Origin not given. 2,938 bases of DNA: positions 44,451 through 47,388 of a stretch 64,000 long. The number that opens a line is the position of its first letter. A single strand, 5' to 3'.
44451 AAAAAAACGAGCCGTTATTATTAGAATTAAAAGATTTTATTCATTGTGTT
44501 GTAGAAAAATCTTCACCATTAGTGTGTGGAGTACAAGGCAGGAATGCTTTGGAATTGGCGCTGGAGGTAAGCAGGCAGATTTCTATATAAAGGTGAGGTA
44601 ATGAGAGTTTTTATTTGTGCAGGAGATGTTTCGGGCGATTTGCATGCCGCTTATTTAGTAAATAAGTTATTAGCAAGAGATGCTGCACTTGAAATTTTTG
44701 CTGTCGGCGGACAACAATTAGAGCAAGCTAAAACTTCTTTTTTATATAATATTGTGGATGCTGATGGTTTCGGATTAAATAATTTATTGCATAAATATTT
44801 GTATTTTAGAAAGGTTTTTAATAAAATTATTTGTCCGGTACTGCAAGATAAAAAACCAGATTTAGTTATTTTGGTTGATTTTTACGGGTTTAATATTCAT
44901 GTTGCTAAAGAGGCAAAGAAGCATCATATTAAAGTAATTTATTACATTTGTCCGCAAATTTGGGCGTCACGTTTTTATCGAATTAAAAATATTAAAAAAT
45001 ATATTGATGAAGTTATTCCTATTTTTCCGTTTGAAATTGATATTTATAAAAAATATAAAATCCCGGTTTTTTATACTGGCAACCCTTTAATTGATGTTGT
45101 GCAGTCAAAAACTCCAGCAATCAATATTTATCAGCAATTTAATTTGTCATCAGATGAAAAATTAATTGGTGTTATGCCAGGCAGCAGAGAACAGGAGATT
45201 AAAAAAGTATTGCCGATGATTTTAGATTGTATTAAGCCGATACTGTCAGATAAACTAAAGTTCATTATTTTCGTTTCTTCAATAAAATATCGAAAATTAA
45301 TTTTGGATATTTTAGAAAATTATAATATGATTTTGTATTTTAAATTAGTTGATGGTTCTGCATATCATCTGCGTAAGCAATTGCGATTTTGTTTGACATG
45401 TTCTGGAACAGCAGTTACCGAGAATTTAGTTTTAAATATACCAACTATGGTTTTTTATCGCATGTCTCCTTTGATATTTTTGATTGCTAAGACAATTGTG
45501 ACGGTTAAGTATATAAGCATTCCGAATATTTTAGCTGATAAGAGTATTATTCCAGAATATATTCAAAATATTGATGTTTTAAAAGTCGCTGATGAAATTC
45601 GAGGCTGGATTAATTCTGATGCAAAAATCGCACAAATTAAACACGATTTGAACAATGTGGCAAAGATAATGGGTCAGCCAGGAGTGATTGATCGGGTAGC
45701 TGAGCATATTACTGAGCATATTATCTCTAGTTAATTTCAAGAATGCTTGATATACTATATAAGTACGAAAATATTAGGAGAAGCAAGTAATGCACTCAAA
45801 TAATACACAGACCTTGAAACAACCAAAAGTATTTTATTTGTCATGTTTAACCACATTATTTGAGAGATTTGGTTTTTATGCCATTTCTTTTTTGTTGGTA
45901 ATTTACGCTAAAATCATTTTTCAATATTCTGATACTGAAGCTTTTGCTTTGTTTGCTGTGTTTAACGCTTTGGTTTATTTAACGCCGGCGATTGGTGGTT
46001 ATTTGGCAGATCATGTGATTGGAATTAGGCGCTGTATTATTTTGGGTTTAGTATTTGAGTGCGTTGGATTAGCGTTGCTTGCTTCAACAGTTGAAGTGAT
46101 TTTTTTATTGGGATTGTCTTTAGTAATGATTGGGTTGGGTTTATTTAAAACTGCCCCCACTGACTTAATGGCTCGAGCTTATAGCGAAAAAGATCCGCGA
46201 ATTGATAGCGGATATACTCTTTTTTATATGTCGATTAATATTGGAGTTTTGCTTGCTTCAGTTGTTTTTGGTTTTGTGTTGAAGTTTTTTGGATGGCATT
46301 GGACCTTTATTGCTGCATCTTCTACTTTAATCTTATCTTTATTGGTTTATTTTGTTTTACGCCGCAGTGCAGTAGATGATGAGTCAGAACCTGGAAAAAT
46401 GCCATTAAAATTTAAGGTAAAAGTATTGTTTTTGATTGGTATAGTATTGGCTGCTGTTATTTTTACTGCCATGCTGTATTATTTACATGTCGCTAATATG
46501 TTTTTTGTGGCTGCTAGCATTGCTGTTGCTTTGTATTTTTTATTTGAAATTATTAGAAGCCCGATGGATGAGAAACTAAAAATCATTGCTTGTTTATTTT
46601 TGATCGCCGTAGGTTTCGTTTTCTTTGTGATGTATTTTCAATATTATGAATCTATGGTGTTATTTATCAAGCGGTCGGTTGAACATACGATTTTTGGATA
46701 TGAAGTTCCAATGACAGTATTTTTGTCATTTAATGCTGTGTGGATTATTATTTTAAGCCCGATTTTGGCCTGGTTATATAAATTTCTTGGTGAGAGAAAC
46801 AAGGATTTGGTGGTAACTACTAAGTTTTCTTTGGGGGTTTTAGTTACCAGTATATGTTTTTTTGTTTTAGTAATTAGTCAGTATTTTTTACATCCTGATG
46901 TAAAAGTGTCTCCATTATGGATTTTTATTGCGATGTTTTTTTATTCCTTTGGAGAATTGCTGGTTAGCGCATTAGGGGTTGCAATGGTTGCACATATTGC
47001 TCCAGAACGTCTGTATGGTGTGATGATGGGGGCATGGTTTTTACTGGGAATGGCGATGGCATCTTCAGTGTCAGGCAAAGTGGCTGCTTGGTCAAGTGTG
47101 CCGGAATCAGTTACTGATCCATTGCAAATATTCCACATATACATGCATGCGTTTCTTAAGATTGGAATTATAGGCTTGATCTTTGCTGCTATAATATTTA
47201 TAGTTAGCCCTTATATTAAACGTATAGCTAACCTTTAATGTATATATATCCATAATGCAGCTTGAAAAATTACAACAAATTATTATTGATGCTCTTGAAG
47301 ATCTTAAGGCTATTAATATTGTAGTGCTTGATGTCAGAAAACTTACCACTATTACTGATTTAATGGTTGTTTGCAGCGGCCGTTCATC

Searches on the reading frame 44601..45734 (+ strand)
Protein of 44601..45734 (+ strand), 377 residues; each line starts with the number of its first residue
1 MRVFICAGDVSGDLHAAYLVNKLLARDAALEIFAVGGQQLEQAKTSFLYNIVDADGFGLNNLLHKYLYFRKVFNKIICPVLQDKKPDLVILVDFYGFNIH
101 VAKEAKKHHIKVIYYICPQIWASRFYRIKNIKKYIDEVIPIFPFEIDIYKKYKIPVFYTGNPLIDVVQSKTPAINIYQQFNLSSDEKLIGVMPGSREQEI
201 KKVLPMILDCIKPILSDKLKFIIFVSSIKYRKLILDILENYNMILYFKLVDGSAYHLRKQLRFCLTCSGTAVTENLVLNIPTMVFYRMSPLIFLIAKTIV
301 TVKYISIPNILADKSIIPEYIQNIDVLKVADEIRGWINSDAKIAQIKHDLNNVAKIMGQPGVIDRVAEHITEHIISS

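Call 6: search_protein_families(library=ncbifam, proteins=[window:44601-45734:+], max_evalue=1e-10)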
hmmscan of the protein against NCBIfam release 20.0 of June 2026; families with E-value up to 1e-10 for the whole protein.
window:44601-45734:+ (377 aa): 2 families
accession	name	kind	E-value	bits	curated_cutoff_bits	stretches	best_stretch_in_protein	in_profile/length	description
TIGR00215.1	lpxB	equivalog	9.1e-65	219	190.25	1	4-365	10-374/382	lipid-A-disaccharide synthase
NF002173.0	PRK01021.1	equivalog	2.7e-45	155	1033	1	3-324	229-554/610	lipid-A-disaccharide synthase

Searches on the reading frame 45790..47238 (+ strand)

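Call 6: search_protein_families(library=ncbifam, proteins=[window:45790-47238:+], max_evalue=1e-10)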
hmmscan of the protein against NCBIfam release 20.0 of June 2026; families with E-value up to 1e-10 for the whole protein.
window:45790-47238:+ (482 aa): 5 families
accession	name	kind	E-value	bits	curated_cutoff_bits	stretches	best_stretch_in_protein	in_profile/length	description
NF007137.0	PRK09584.1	equivalog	6.9e-100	335.1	728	1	5-480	13-486/500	dipeptide/tripeptide permease DtpA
NF007575.0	PRK10207.1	equivalog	7.1e-95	318.6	856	1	5-480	6-483/489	dipeptide/tripeptide permease DtpB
TIGR00924.1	yjdL_sub1_fam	subfamily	1.3e-86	291.5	130.2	1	9-479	6-474/475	oligopeptide:H+ symporter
NF012006.0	PRK15462.1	subfamily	7.8e-48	163.4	623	1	10-436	6-438/493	dipeptide permease DtpD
TIGR00926.1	2A1704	subfamily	3.3e-12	45.7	821.6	1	21-159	11-159/671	oligopeptide:H+ symporter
